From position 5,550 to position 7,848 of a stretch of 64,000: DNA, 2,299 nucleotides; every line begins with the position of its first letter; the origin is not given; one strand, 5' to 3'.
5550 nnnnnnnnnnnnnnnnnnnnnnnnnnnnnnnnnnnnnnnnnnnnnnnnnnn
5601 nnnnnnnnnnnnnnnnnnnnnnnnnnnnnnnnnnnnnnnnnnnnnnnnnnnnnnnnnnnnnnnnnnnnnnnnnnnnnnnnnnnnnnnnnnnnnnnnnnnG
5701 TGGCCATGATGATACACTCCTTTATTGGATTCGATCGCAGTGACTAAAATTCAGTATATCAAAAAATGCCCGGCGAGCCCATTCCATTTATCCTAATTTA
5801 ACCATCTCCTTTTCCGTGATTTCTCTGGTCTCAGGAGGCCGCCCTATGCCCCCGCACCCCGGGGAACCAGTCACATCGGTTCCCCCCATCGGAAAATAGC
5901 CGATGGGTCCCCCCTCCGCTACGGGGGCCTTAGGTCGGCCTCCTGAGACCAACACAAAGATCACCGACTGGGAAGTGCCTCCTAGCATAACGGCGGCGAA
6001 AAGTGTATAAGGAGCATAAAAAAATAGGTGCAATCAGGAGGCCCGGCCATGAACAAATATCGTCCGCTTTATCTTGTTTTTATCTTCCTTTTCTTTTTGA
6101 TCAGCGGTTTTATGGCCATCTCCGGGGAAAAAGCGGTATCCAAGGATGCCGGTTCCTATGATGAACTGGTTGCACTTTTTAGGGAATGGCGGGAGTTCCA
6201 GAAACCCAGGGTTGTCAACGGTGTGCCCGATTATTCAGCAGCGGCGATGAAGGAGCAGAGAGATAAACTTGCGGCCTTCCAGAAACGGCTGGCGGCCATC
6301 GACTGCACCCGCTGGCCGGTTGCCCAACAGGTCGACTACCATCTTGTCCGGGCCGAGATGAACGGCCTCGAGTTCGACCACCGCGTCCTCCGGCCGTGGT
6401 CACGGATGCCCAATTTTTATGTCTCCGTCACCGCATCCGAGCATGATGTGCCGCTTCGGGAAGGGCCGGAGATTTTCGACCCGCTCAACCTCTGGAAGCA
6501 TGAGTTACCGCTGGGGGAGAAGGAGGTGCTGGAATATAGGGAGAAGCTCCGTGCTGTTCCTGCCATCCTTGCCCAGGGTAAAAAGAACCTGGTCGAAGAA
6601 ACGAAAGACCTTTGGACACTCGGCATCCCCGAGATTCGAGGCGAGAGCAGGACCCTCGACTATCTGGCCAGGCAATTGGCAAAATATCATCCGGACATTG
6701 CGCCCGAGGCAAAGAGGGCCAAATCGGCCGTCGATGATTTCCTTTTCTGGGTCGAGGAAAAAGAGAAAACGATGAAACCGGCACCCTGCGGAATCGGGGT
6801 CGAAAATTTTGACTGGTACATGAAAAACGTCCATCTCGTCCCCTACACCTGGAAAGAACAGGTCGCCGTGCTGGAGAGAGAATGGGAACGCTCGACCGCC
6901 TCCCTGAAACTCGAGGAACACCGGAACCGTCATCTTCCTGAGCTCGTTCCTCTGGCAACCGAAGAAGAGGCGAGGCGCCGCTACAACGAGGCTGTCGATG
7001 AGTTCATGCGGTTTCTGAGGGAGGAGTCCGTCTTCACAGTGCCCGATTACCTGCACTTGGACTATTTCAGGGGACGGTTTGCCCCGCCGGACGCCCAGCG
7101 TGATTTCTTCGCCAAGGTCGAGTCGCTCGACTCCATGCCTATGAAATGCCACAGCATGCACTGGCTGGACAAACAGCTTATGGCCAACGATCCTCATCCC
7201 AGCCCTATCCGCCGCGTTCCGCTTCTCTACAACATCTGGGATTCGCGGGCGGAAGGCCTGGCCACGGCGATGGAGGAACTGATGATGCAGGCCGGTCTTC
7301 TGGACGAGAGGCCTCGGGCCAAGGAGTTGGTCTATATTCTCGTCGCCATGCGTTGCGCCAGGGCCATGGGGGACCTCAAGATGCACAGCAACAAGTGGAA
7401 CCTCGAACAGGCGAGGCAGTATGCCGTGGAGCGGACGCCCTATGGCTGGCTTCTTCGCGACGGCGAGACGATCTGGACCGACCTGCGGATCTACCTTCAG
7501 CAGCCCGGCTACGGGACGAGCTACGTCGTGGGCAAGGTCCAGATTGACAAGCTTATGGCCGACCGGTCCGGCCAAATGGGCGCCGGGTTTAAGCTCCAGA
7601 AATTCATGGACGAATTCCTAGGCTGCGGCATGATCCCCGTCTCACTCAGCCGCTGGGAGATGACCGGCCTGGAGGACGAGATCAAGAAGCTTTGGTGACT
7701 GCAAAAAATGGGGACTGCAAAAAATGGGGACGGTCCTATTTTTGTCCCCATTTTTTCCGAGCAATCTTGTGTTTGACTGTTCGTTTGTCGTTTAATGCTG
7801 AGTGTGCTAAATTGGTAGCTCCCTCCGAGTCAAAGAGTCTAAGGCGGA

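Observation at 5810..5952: Novel ~150-nt multi-hairpin structured element in a divergent promoter region (copy A)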

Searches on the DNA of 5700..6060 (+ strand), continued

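Call 67: search_with_rna_model(model_id=R1, sources=[L120, L122, L123, L124, L126, L127, L128, L129, L130, L119, L115], max_evalue=0.01)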
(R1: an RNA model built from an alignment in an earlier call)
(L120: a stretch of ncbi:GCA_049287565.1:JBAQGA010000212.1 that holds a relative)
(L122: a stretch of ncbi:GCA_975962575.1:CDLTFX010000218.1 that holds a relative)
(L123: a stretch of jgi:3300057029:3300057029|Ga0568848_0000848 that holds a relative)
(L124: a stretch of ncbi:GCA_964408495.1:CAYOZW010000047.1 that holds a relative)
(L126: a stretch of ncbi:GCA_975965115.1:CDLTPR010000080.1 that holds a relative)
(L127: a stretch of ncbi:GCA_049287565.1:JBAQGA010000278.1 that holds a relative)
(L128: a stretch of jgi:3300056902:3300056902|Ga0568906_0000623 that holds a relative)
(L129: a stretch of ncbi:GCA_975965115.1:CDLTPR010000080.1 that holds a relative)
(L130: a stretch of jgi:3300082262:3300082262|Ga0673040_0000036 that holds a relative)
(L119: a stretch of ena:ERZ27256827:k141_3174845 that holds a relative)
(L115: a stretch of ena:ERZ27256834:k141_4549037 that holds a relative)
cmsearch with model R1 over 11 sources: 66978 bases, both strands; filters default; matches with E-value up to 0.01: 6.
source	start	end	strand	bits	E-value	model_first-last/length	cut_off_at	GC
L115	2763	2906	+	161.7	2.6e-38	1-144/144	no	0.69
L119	2748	2893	-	142.7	1.4e-33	1-144/144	no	0.64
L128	2276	2394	-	80.3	4.4e-18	1-144/144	no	0.68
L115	2765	2908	-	44.8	3e-09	1-144/144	no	0.67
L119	2746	2891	+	30.2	1.3e-05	1-144/144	no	0.64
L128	2274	2392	+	28.3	3.8e-05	1-144/144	no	0.69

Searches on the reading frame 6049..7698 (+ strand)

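Call 17: search_protein_families(library=pfam, proteins=[window:6049-7698:+])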
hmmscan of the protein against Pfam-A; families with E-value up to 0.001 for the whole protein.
window:6049-7698:+ (549 aa): 1 family
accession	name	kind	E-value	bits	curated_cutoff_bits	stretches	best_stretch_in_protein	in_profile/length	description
PF05960.17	DUF885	-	1.7e-25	91.1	32.4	2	381-533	383-527/532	Bacterial protein of unknown function (DUF885)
